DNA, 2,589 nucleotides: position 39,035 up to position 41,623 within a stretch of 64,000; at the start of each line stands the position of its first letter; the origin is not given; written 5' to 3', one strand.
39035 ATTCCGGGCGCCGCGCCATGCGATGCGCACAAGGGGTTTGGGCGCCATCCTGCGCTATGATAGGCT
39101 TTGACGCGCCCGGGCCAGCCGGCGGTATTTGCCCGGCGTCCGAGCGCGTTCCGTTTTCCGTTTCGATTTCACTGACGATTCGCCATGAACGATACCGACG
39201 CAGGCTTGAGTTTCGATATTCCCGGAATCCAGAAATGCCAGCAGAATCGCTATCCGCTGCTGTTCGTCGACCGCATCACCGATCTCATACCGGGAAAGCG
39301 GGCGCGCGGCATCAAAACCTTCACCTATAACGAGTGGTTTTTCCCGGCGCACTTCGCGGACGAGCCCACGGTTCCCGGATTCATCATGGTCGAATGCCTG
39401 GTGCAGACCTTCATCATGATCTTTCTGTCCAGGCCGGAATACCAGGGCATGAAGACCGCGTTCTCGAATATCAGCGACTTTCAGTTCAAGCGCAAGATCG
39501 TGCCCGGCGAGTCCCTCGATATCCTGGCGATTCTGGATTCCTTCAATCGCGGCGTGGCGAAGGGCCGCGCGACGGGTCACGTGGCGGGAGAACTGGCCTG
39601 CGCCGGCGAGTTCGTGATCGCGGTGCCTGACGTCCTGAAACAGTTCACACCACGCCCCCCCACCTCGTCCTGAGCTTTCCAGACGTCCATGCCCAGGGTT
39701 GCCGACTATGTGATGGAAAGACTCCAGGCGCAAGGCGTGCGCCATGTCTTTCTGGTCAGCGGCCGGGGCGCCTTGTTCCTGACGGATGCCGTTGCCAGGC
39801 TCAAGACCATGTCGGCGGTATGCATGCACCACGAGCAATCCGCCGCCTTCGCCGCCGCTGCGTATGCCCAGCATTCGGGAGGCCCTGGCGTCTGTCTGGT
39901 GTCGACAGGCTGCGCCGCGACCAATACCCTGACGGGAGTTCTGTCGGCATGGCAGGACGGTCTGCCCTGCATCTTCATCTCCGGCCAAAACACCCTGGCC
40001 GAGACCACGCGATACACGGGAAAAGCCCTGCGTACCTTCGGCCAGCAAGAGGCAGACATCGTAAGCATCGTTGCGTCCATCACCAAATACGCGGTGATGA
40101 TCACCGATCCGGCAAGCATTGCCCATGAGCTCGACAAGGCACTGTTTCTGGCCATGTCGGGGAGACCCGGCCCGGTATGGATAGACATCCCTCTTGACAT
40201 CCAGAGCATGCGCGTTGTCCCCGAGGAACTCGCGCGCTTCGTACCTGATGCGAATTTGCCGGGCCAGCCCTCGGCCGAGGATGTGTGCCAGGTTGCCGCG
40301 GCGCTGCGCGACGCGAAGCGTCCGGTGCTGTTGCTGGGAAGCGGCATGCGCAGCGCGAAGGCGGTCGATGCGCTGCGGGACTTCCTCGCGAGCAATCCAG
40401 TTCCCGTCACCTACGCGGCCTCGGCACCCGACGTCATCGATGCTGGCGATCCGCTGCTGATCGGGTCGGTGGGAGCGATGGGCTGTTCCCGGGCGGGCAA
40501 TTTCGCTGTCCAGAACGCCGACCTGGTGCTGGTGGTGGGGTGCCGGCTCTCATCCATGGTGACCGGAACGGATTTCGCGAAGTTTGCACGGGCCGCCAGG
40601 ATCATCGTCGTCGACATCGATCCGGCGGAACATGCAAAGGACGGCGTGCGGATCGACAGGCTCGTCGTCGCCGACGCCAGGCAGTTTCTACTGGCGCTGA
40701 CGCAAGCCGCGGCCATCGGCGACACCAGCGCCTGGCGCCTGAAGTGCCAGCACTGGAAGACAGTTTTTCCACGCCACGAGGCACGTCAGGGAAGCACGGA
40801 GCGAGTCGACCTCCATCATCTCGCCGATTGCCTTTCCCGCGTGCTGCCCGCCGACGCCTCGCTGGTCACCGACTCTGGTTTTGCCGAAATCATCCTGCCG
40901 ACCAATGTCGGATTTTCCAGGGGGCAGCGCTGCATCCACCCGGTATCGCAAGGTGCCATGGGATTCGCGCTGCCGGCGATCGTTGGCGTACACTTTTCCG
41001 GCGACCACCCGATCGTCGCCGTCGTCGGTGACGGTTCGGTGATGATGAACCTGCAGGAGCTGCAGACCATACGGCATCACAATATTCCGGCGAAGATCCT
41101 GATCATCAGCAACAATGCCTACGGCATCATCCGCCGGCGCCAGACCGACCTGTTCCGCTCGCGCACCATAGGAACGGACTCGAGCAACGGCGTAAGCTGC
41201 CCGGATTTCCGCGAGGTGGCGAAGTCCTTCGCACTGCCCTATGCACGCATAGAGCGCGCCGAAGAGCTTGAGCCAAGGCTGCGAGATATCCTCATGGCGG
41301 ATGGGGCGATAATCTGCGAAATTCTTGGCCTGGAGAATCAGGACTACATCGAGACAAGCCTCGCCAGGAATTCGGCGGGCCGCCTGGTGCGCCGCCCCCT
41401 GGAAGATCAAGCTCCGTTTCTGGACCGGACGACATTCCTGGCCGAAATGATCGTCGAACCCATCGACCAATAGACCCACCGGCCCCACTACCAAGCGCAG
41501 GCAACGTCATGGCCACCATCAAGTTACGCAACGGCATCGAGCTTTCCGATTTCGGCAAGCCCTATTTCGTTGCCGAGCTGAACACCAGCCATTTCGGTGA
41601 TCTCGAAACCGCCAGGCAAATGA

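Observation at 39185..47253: Orphan eight-gene operon between housekeeping genes: FabZ-like, ThDP enzyme, NeuB-like synthase, NeuD-like acyltransferase, ACP, acyl-AMP ligase, LuxE, LuxC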

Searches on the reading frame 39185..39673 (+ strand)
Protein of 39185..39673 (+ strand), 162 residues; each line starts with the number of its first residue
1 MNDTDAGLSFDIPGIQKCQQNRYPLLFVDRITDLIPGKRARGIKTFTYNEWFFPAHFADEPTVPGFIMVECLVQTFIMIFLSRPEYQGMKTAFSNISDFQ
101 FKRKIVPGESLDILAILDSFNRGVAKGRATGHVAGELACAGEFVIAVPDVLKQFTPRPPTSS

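Call 3: search_protein_families(library=pfam, proteins=[window:39185-39673:+])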
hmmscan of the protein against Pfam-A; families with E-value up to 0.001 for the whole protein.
window:39185-39673:+ (162 aa): 1 family
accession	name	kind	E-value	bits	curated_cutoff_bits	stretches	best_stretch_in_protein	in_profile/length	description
PF07977.19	FabA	-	6.8e-17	61.8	23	1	22-138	4-134/138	FabA-like domain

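Call 4: search_protein_families(library=ncbifam, proteins=[window:39185-39673:+])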
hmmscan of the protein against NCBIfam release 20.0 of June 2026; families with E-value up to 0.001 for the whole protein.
window:39185-39673:+ (162 aa): 6 families
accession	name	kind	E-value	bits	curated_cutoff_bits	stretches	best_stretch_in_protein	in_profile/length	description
NF000582.1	PRK00006.1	equivalog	2.2e-29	102.2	113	1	12-146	2-136/137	3-hydroxyacyl-ACP dehydratase FabZ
NF009667.0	PRK13188.1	equivalog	7.6e-29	100.7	465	1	4-147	315-459/464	bifunctional UDP-3-O-[3-hydroxymyristoyl] N-acetylglucosamine deacetylase/3-hydroxyacyl-ACP dehydratase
TIGR01750.1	fabZ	equivalog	1.1e-27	96.7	155.15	1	11-146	2-140/141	3-hydroxyacyl-ACP dehydratase FabZ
NF058663.1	cispen_cyc_AmcE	equivalog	3.4e-07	30.4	140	1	15-126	9-121/153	cispentacin biosynthesis cyclizing decarboxylase AmcE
NF003509.0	PRK05174.1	equivalog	1.1e-06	28.5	124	1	18-148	27-159/172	bifunctional 3-hydroxydecanoyl-ACP dehydratase/trans-2-decenoyl-ACP isomerase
TIGR01749.1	fabA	equivalog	8.3e-05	22.6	238.15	1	14-144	20-152/169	3-hydroxyacyl-[acyl-carrier-protein] dehydratase FabA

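Call 70: search_solved_structures(query=window:39185-39673:+, max_evalue=0.001)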
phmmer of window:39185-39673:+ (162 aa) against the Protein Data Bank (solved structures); distinct sequences matched with E-value up to 0.001: 22.
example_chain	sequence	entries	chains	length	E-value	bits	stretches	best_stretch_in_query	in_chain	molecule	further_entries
4h4g_A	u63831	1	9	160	1.7e-21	80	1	8-147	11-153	(3R)-hydroxymyristoyl-[acyl-carrier-protein] dehydratase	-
5buw_A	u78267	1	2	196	4.8e-19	72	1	16-145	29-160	3-hydroxyacyl-[acyl-carrier-protein] dehydratase FabZ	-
5bux_A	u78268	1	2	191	5e-19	71.9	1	16-145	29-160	3-hydroxyacyl-[acyl-carrier-protein] dehydratase FabZ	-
4i83_A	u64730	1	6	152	3.3e-18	69.2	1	2-141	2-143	3-hydroxyacyl-[acyl-carrier-protein] dehydratase FabZ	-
1z6b_A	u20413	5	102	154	1.3e-17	67.3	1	8-138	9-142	fatty acid synthesis protein | Beta-hydroxyacyl-ACP dehydratase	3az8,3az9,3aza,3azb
6n3p_A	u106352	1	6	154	1.4e-17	67.3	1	12-144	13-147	3-hydroxyacyl-[acyl-carrier-protein] dehydratase FabZ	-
1zhg_A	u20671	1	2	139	7.7e-16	61.6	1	15-138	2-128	beta hydroxyacyl-acyl carrier protein dehydratase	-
1u1z_A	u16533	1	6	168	1.4e-15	60.7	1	10-146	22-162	(3R)-hydroxymyristoyl-[acyl carrier protein] dehydratase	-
2okh_A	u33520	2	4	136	2.8e-15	59.7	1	20-138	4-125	Beta-hydroxyacyl-ACP dehydratase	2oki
5buy_A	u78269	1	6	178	7.3e-13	51.9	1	9-149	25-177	3-hydroxyacyl-[acyl-carrier-protein] dehydratase FabZ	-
6ihc_A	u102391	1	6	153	1.2e-12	51.2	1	11-139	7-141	3-hydroxyacyl-[acyl-carrier-protein] dehydratase FabZ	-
2glv_A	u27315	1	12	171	1.4e-12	50.9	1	10-139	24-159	(3R)-hydroxymyristoyl-acyl carrier protein dehydratase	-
3b7j_A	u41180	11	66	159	3.8e-12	49.6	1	10-139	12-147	(3R)-hydroxymyristoyl-acyl carrier protein dehydratase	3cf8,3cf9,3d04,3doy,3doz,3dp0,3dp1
2gll_A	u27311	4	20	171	4.7e-12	49.2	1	10-139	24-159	(3R)-hydroxymyristoyl-acyl carrier protein dehydratase | 3-hydroxyacyl-[acyl-carrier-protein] dehydratase FabZ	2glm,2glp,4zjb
8ayd_AA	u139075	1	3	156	8e-12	48.5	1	18-123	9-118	3-hydroxyacyl-[acyl-carrier-protein] dehydratase FabZ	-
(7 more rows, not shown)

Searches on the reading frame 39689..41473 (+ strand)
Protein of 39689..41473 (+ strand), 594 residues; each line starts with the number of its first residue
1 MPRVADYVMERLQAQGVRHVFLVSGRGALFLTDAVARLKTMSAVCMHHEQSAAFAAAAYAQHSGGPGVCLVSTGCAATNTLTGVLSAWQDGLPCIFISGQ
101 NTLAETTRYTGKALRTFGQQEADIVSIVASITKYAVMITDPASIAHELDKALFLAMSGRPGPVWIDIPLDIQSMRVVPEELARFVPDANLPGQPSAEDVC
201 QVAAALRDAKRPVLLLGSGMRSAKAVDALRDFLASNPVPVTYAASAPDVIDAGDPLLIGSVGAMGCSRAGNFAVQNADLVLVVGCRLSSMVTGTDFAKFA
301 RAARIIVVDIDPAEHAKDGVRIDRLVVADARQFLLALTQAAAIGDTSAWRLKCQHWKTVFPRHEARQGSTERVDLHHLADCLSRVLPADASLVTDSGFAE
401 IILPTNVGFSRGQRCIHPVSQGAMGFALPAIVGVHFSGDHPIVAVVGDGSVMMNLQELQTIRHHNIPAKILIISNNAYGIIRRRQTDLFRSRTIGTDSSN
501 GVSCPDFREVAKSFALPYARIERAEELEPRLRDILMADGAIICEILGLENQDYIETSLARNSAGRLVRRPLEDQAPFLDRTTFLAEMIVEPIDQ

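Call 3: search_protein_families(library=pfam, proteins=[window:39689-41473:+])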
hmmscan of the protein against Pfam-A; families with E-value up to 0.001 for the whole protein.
window:39689-41473:+ (594 aa): 3 families
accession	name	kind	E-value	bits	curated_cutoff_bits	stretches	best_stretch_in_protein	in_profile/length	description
PF02775.26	TPP_enzyme_C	-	2.1e-34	118.9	21.9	1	405-544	11-150/151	Thiamine pyrophosphate enzyme, C-terminal TPP binding domain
PF02776.23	TPP_enzyme_N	-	1.2e-30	106.1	26.8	1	3-124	2-116/119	Thiamine pyrophosphate enzyme, N-terminal TPP binding domain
PF00205.28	TPP_enzyme_M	-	3.7e-29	101.6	30.4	1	201-337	3-137/137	Thiamine pyrophosphate enzyme, central domain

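Call 4: search_protein_families(library=ncbifam, proteins=[window:39689-41473:+])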
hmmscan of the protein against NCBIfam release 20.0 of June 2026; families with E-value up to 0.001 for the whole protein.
window:39689-41473:+ (594 aa): 53 families (the best 25 are shown)
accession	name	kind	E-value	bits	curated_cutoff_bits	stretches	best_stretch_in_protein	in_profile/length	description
NF006524.0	PRK08978.1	equivalog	6.5e-101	338.3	738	1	5-545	4-522/548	acetolactate synthase 2 catalytic subunit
TIGR00118.1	acolac_lg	equivalog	8e-100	334.9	538.35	1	5-545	4-532/557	biosynthetic-type acetolactate synthase large subunit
NF004919.0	PRK06276.1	equivalog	2.8e-85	286.8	866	1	5-546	4-537/582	acetolactate synthase large subunit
NF006052.0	PRK08199.1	subfamily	1.4e-84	284.5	539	1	5-547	11-537/559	thiamine pyrophosphate protein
NF005651.0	PRK07418.1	subfamily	1.4e-84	284.4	942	1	5-546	22-558/617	acetolactate synthase large subunit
NF004710.0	PRK06048.1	equivalog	2.6e-84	283.7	976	1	4-545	10-535/561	acetolactate synthase large subunit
NF006016.1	PRK08155.1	equivalog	9.7e-84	281.7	870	1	5-545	6-530/554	acetolactate synthase large subunit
NF005228.0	PRK06725.1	equivalog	7.6e-82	275.3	991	1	5-548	19-546/571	acetolactate synthase large subunit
NF006319.0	PRK08527.1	equivalog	1.1e-81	275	905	1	5-543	7-534/565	acetolactate synthase large subunit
NF005860.0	PRK07789.1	equivalog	5.1e-81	272.8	881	1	5-532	37-562/615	acetolactate synthase large subunit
NF005824.0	PRK07710.1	equivalog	3.3e-80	270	976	1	5-546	20-547/573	acetolactate synthase large subunit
NF005058.0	PRK06466.1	equivalog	5.7e-76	256.2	951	1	5-545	7-545/574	acetolactate synthase 3 large subunit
NF005584.0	PRK07282.1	equivalog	1.1e-73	248.6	970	1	5-545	13-538/566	acetolactate synthase large subunit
NF006187.0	PRK08322.1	equivalog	1.8e-71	241.2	509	1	4-545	4-526/548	acetolactate synthase large subunit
NF005364.0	PRK06882.1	equivalog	3.9e-71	240.2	1083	1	5-535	7-532/574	acetolactate synthase 3 large subunit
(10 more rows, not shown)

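Call 29: search_solved_structures(query=window:39689-41473:+, max_evalue=1e-20)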
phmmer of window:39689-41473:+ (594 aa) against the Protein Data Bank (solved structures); distinct sequences matched with E-value up to 1e-20: 118 (the best 60 are shown).
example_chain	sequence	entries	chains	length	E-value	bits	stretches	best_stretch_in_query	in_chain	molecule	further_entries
8rph_A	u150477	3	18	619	5.3e-113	381.8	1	3-584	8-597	Thiamine pyrophosphate-binding protein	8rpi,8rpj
7tzz_A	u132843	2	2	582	1.6e-66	228.4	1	4-547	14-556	Acetolactate synthase, chloroplastic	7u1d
7stq_A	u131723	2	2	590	7.3e-66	226.2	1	4-547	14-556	Acetolactate synthase, chloroplastic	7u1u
3e9y_A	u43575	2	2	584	8.9e-66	225.9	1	4-547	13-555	Acetolactate synthase, chloroplastic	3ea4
6u9h_A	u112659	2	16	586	9.3e-66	225.8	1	4-547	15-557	Acetolactate synthase, chloroplastic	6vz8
1ybh_A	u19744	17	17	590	9.5e-66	225.8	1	4-547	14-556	Acetolactate synthase, chloroplast | Acetolactate synthase | Acetolactate synthase, chloroplastic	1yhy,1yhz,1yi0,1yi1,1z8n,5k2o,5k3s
7u25_A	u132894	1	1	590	9.6e-66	225.8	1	4-547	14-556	Acetolactate synthase, chloroplastic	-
8et5_A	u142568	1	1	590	9.6e-66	225.8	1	4-547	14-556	Acetolactate synthase, chloroplastic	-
5ahk_A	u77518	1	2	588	3e-64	220.8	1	5-537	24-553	ACETOLACTATE SYNTHASE II, LARGE SUBUNIT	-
8x3x_A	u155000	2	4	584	1.1e-57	199.2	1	6-538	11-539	BbmA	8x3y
6lpi_A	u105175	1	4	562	1.2e-57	199.1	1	5-543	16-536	Acetolactate synthase isozyme 1 large subunit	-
8xod_A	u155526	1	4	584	1.4e-57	198.9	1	6-538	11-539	BbmA-G484F complex with CBOA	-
1jsc_A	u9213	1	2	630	1e-54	189.4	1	10-545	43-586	ACETOHYDROXY-ACID SYNTHASE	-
6u9d_A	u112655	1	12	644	1.1e-54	189.3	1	10-545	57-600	Acetolactate synthase catalytic subunit, mitochondrial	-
1n0h_A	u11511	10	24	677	1.3e-54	189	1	10-545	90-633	Acetolactate synthase | Acetolactate synthase, mitochondrial | Acetolactate synthase catalytic subunit, mitochondrial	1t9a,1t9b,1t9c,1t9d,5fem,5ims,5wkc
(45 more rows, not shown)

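Call 32: search_solved_structures(query=window:39689-41473:+, max_evalue=1e-100, show_alignments=1)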
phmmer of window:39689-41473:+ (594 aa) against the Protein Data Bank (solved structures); distinct sequences matched with E-value up to 1e-100: 1.
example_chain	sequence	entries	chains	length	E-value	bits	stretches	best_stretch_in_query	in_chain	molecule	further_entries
8rph_A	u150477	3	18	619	5.3e-113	381.8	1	3-584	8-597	Thiamine pyrophosphate-binding protein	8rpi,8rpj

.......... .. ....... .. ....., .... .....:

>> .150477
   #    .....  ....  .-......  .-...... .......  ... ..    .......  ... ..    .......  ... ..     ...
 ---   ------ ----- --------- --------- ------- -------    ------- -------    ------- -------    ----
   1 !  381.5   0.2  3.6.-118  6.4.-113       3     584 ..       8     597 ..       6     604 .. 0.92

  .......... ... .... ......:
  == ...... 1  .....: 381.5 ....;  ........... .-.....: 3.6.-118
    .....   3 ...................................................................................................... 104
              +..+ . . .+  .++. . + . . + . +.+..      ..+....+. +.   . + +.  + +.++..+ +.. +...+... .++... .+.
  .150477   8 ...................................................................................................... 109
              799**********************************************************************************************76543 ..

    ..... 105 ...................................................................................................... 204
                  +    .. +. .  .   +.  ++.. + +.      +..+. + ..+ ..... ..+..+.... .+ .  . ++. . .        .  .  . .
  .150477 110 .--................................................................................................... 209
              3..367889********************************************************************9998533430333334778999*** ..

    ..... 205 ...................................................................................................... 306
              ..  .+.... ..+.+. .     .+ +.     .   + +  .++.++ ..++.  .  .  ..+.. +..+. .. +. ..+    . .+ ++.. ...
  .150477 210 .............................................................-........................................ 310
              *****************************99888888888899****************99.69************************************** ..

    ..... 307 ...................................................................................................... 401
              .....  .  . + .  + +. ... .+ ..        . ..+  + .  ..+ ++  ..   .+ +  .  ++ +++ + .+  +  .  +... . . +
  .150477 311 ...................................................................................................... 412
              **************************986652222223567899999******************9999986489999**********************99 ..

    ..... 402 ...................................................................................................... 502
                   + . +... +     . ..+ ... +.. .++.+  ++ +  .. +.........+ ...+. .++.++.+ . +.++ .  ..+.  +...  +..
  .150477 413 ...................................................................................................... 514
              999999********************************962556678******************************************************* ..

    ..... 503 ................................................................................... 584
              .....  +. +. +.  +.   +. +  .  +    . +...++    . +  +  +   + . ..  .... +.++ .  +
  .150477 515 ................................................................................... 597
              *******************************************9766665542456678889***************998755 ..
